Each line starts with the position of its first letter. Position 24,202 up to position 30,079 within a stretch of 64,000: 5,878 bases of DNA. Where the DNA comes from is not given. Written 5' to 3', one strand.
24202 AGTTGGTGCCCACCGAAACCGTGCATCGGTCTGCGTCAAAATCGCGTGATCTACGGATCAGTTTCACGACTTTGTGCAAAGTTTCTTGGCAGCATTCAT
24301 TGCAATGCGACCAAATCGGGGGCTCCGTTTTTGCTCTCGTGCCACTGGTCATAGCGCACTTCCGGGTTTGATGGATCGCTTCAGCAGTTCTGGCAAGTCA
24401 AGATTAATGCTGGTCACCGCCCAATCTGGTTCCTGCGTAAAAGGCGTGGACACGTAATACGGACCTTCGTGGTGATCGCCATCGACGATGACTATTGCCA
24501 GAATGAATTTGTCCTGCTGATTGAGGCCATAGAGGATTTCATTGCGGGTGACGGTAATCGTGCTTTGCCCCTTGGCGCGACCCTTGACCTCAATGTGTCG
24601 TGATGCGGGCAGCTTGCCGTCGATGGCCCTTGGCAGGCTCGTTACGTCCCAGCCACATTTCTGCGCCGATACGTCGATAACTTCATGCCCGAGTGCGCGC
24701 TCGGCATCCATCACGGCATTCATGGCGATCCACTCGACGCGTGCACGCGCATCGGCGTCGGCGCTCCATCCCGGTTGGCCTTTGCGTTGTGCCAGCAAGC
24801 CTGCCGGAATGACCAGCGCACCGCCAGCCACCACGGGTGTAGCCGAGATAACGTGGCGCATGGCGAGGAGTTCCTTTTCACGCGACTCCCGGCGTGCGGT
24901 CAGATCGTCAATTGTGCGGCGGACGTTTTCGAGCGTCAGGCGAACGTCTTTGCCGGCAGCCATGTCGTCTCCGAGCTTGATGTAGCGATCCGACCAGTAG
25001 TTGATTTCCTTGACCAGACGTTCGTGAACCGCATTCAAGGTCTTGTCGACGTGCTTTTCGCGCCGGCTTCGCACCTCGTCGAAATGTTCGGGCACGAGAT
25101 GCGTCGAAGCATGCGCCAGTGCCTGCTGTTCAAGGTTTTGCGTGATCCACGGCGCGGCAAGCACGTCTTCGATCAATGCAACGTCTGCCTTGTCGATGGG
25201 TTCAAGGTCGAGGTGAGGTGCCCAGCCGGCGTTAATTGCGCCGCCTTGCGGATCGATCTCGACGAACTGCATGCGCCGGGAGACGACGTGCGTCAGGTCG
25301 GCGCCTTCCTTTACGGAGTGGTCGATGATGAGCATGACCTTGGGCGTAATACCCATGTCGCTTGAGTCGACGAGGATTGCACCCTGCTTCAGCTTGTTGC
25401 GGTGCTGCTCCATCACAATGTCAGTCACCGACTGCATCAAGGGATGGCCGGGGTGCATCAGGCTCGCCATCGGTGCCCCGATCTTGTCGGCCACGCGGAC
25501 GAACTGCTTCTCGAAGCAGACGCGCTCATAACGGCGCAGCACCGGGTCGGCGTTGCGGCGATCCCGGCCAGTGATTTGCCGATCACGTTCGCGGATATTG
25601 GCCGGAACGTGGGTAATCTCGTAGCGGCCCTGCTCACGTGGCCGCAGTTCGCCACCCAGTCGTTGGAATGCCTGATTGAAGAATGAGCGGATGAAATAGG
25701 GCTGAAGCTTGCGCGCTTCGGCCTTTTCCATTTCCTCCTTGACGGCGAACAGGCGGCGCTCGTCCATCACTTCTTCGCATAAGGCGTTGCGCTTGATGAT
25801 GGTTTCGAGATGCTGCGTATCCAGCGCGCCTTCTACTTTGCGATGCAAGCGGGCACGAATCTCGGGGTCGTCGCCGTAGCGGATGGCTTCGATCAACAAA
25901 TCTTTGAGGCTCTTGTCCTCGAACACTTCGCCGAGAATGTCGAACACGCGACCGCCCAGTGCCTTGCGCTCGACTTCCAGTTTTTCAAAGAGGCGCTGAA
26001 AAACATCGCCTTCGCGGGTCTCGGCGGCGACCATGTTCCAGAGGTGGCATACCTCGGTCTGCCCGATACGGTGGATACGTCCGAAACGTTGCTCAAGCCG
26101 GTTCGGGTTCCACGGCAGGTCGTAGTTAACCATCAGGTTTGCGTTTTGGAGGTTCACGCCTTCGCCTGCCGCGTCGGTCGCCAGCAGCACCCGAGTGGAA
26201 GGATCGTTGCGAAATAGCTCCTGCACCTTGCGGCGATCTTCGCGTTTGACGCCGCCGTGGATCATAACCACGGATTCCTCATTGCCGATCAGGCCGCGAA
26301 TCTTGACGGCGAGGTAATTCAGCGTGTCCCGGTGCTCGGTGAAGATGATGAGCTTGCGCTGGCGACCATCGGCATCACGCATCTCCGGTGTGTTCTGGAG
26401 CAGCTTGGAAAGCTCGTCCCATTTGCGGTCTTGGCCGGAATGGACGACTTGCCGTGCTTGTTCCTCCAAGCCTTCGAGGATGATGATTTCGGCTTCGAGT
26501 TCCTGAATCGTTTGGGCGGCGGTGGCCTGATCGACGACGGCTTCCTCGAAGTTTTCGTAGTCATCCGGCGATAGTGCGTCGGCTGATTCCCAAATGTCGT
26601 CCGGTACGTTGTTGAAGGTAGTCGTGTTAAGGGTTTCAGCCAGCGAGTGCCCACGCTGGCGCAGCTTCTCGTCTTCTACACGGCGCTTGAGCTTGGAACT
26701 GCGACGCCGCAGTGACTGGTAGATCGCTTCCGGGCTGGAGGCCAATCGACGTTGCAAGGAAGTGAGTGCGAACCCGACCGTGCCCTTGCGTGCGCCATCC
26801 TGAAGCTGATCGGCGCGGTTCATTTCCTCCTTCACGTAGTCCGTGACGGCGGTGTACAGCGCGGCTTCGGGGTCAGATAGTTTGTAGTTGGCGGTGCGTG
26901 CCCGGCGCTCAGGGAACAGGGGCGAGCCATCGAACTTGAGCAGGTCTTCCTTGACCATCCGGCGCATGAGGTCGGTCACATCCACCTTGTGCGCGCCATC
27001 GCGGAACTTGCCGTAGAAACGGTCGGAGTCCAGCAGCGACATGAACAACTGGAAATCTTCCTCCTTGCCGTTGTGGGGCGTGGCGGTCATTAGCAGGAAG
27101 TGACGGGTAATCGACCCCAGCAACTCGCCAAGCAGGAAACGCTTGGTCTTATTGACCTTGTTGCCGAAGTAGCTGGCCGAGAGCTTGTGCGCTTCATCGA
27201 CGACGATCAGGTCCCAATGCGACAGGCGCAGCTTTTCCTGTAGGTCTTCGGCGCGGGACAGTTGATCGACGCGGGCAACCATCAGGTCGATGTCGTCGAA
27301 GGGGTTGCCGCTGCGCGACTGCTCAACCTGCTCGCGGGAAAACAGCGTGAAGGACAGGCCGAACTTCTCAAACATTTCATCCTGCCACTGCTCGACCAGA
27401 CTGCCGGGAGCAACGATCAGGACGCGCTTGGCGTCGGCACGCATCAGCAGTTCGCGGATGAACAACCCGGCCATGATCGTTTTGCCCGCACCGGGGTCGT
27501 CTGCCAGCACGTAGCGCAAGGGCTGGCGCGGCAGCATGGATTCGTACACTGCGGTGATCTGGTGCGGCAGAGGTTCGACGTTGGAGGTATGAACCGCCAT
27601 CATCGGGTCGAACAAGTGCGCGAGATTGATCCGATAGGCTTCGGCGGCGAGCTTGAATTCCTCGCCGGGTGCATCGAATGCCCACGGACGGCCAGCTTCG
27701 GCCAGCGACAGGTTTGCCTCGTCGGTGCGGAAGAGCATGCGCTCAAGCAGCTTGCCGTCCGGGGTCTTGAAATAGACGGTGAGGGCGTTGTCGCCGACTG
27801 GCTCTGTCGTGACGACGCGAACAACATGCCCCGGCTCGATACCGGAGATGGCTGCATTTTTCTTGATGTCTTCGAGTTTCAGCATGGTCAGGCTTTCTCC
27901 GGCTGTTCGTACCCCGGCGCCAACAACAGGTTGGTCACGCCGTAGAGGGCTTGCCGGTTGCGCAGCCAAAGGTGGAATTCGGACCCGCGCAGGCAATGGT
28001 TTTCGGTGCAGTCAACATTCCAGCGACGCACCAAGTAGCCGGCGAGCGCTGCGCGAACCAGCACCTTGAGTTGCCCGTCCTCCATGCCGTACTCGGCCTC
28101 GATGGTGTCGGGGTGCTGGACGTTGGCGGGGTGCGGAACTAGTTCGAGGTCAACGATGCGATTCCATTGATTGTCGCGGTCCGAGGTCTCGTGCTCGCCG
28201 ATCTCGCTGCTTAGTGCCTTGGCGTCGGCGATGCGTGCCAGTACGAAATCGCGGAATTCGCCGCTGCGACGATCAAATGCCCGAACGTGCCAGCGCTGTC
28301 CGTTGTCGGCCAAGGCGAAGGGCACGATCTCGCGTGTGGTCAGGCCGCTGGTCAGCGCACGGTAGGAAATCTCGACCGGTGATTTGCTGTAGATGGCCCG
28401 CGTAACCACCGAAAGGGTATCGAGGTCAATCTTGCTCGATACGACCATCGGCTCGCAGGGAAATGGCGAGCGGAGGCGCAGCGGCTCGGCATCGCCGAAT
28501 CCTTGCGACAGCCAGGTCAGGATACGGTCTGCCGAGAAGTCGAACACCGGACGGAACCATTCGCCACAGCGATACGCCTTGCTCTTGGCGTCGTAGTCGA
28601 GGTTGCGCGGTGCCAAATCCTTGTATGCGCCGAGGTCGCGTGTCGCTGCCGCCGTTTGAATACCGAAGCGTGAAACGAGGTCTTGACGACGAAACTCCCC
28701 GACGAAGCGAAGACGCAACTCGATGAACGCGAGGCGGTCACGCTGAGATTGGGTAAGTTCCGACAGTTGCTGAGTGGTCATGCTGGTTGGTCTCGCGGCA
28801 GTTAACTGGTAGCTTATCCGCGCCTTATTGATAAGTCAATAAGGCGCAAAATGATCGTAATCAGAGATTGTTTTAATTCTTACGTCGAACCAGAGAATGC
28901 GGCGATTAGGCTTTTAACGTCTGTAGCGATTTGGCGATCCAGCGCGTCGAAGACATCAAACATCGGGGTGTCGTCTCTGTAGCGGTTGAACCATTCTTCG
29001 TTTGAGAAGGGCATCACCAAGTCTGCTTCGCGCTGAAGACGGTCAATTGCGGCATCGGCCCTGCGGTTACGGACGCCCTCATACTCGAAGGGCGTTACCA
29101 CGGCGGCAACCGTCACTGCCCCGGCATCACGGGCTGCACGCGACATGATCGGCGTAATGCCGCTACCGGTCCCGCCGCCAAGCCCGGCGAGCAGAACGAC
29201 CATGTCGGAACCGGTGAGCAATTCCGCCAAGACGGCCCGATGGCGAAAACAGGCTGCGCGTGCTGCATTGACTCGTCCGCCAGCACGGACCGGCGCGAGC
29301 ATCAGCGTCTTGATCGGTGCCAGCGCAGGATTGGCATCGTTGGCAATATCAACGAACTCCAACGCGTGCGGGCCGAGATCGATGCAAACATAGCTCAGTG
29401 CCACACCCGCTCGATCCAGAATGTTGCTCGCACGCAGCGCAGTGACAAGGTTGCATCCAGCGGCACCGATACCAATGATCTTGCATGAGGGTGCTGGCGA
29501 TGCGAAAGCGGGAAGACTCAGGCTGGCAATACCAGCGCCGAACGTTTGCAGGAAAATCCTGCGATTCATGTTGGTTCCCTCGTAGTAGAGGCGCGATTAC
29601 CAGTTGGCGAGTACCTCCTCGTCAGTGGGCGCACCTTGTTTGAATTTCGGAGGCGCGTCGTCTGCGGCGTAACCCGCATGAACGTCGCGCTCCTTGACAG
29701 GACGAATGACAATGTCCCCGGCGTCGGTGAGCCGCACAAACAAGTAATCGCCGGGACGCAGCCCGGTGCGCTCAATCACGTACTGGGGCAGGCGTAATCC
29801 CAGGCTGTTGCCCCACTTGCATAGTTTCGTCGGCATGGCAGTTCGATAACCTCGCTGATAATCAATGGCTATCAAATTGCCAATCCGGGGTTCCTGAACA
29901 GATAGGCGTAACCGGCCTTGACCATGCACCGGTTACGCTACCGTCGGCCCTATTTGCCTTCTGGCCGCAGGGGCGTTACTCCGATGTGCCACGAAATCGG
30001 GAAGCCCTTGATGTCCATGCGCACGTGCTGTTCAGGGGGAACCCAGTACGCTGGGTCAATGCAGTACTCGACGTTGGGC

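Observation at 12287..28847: ~16.5-kb, nine-gene translationally coupled operon on a DUF499 / DUF1156 methyltransferase / SNF2-DUF3883 core with extra nuclease, sensor and membrane components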

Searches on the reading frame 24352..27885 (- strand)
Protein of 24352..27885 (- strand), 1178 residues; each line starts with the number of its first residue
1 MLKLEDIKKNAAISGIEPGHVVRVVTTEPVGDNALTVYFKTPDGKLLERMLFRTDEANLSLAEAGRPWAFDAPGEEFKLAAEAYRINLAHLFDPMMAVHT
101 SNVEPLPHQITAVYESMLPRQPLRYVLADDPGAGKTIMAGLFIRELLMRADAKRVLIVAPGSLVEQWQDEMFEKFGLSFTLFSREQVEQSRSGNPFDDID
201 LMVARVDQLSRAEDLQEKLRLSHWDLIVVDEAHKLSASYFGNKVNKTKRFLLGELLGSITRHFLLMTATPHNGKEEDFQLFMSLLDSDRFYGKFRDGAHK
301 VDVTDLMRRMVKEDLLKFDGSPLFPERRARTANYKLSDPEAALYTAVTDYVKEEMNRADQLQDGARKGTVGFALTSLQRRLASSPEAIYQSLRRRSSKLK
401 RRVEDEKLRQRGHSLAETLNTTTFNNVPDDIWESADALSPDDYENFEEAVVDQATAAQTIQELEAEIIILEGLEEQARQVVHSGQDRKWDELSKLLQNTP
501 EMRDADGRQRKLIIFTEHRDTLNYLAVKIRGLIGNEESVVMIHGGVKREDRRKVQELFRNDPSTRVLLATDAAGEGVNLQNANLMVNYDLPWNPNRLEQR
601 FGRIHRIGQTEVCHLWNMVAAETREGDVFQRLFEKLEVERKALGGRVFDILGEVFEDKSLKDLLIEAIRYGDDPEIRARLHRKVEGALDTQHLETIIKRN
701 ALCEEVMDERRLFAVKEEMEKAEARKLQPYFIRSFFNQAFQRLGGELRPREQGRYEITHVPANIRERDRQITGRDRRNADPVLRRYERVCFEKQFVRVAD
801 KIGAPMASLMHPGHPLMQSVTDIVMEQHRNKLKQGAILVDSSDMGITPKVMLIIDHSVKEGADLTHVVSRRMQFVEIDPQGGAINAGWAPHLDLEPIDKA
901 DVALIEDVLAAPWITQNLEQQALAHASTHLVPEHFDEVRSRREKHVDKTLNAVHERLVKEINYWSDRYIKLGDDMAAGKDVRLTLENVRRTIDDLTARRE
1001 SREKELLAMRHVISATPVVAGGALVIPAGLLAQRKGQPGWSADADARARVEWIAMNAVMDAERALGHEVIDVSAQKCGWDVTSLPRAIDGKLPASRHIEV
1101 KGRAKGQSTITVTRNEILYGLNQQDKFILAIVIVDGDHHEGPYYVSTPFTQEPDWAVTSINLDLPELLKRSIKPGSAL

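Call 4: search_protein_families(library=pfam, proteins=[window:24352-27885:-], max_evalue=0.01)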
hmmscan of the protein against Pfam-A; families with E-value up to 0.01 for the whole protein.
window:24352-27885:- (1178 aa): 8 families
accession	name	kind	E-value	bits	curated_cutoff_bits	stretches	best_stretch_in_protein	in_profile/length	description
PF00271.37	Helicase_C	-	6.2e-25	88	23.5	1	496-608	10-110/110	Helicase conserved C-terminal domain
PF13020.12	NOV_C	-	4.4e-21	75.2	22.1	1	1051-1141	2-87/91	Protein NO VEIN, C-terminal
PF04851.21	ResIII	-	1.1e-16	61.6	22.5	1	103-271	2-163/164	Type III restriction enzyme, res subunit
PF00176.29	SNF2-rel_dom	-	3.1e-15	56.5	24.9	1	125-290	20-183/290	SNF2-related domain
PF00270.35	DEAD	-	1.9e-12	47.7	26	1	126-271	18-161/167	DEAD/DEAH box helicase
PF16203.11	ERCC3_RAD25_C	-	0.00096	18.9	27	1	507-610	58-154/248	ERCC3/RAD25/XPB C-terminal helicase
PF05127.21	NAT10_TcmA_helicase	-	0.0014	19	22.7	1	127-251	2-117/176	RNA cytidine acetyltransferase NAT10/TcmA, helicase domain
PF22590.2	Cas3-like_C_2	-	0.009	16.7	27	0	529-607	22-104/106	CRISPR-associated nuclease/helicase Cas3, C-terminal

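Call 5: search_protein_families(library=padloc, proteins=[window:24352-27885:-], max_evalue=0.01)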
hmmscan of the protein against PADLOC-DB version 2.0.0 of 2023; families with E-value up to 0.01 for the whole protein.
window:24352-27885:- (1178 aa): 59 families (the best 25 are shown)
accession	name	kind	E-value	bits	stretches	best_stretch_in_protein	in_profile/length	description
PDLC00659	HmaA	-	0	2154.7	1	1-1174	1-1172/1176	SNF2 helicase / DEAD-box helicase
PDLC02620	DrmD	-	2e-123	411.4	1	92-707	87-679/1060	DrmD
PDLC02621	DrmD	-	4.7e-103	344.2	1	124-961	140-953/1040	DrmD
PDLC02500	BrxHI|BrxHII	-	1.1e-95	320.1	1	77-734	63-687/933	BrxHI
PDLC02504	BrxHI|BrxHII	-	8.9e-95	316.5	1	75-1027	80-970/971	BrxHII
PDLC02572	DrmA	-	3.8e-76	254.9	1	125-624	138-639/1043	DrmA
PDLC02632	DrmD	-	2.4e-69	232.5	1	125-622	143-640/662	DrmD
PDLC02633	DrmD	-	7e-58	194.3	1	117-610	139-631/839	DrmD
PDLC02623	DrmD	-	3.8e-57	191.8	3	329-691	403-701/1040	DrmD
PDLC02619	DrmD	-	1e-56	190.6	2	93-549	21-453/872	DrmD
PDLC02624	DrmD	-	1.1e-50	170.8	1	143-620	2-479/652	DrmD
PDLC02634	DrmD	-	3e-43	145.8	1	103-637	90-613/900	DrmD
PDLC02843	DpdE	-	3.8e-42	142.3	2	96-290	150-317/1091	DpdE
PDLC02840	DpdE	-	4.2e-42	142.5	2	95-290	150-322/1091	DpdE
PDLC02853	DpdE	-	1.4e-36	123.9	1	83-643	76-636/985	DpdE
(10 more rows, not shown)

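Call 25: search_protein_families(library=ncbifam, proteins=[window:24352-27885:-], max_evalue=0.001)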
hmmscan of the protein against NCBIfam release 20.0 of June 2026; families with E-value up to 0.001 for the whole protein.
window:24352-27885:- (1178 aa): 29 families (the best 25 are shown)
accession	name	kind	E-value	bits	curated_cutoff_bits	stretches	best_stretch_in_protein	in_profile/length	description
NF038317.1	DISARM_DrmD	equivalog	1.5e-113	381.1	610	1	118-962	122-939/1021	DISARM system SNF2-like helicase DrmD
NF041062.1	DpdE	equivalog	8.5e-59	199.4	500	2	95-290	144-317/1048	protein DpdE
NF038318.1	DISARM_DrmD_b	equivalog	4.5e-56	190.5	950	2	93-549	18-450/868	DISARM system SNF2-like helicase DrmD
NF003426.0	PRK04914.1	equivalog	5.2e-54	183.8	576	2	75-298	124-346/959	RNA polymerase-associated protein RapA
NF042964.1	phospholipD_antiphage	equivalog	4.2e-52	177.6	1100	2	348-657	571-839/895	phospholipase D-like domain-containing anti-phage protein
NF053675.1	pilus_reg_Snf2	equivalog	3.4e-21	75.1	1100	2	484-628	858-993/1029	pilus expression-regulating Snf2 family helicase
NF058637.1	helic_SCO1167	equivalog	3.6e-21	75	1200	2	539-644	806-911/932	SCO1167/SCO6262 family helicase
NF041790.1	anti-phage_ZorD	equivalog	4.9e-18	64.5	1500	2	495-614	910-1031/1035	type I Zorya anti-phage system protein ZorD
NF010337.0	PRK13766.1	equivalog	8.4e-13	47.3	610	2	483-624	344-482/781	Hef nuclease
NF008744.0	PRK11776.1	equivalog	3.3e-11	42.4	524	1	509-613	242-342/460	ATP-dependent RNA helicase DbpA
NF053631.1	RNA_helic_CshA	equivalog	1.4e-10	40.6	646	1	513-613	241-337/434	degradosome RNA helicase CshA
NF002340.1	PRK01297.1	equivalog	1.5e-10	40.4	564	1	453-612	204-348/372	ATP-dependent RNA helicase RhlB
TIGR00643.1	recG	equivalog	6e-10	38.4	659.4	1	110-270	244-396/629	ATP-dependent DNA helicase RecG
NF008394.0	PRK11192.1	equivalog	2.7e-09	36.4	507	1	509-609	247-343/441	ATP-dependent RNA helicase SrmB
TIGR01389.1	recQ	equivalog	7.7e-09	34.5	640.2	1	510-615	225-326/591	DNA helicase RecQ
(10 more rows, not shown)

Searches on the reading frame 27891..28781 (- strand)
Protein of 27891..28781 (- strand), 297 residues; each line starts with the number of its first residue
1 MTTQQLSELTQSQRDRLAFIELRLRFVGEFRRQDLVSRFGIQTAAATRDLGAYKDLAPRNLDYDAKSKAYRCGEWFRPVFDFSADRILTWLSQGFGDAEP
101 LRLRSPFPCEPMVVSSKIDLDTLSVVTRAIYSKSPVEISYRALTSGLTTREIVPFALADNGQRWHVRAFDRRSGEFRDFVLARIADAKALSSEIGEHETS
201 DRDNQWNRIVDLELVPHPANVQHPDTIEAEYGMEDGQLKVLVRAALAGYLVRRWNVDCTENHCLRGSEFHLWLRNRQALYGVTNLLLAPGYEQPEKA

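Call 4: search_protein_families(library=pfam, proteins=[window:27891-28781:-], max_evalue=0.01)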
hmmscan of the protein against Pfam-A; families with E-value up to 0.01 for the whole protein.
window:27891-28781:- (297 aa): 1 family
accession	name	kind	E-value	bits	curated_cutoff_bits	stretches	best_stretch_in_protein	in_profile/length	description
PF13280.12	WYL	-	1.9e-12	47.4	21.8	1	122-188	2-69/70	WYL domain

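Call 5: search_protein_families(library=padloc, proteins=[window:27891-28781:-], max_evalue=0.01)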
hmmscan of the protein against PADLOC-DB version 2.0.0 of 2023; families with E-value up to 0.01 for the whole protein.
window:27891-28781:- (297 aa): 2 families
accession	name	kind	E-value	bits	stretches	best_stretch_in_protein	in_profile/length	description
PDLC01457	WYL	-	4.9e-19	66.8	1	117-243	122-207/229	"CAS-I,CAS-II,CAS-III,CAS-IV,CAS-V,CAS-VI; associated_signaling"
PDLC01652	WYL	-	2e-12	45.7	1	114-257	11-115/162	"CAS-I,CAS-II,CAS-III,CAS-IV,CAS-V,CAS-VI; associated_signaling"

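Call 25: search_protein_families(library=ncbifam, proteins=[window:27891-28781:-], max_evalue=0.001)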
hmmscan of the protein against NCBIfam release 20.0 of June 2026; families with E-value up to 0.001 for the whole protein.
window:27891-28781:- (297 aa): 0 families

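Call 60: search_solved_structures(query=window:27891-28781:-, max_evalue=0.01)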
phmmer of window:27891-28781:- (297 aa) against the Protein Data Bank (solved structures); distinct sequences matched with E-value up to 0.01: 6.
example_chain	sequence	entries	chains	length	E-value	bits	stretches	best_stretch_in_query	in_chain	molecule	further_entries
7qfz_A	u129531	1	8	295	8e-85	287.8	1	5-293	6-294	WYL domain-containing protein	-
9c5g_A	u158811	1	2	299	4.8e-39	137.6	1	13-260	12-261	CapW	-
7tb5_A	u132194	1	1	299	1.7e-35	126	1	12-278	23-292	WYL domain-containing protein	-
7tb6_A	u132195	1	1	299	4.5e-28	101.6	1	7-258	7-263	S. maltophilia CapW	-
7t8k_A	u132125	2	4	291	2.2e-21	79.6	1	16-259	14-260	BrxR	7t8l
6sj9_A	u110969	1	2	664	9.8e-06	28.3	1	126-192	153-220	Proteasome accessory factor B/C (PafBC)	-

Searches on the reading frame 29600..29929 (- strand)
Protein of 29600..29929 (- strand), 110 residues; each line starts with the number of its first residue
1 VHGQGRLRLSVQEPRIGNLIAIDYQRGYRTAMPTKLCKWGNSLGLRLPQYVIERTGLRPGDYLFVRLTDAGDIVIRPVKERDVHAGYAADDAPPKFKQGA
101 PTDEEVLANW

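Call 39: search_protein_families(library=pfam, proteins=[window:29600-29929:-], max_evalue=0.001)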
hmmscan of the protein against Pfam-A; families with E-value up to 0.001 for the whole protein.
window:29600-29929:- (110 aa): 1 family
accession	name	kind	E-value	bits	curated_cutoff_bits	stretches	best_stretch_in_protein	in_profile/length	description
PF04014.23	MazE_antitoxin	-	8e-09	35.8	24.7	1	38-80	3-45/48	Antidote-toxin recognition MazE, bacterial antitoxin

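Call 85: search_protein_families(library=padloc, proteins=[window:29600-29929:-], max_evalue=0.001)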
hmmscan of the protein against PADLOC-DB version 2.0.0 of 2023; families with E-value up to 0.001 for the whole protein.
window:29600-29929:- (110 aa): 0 families
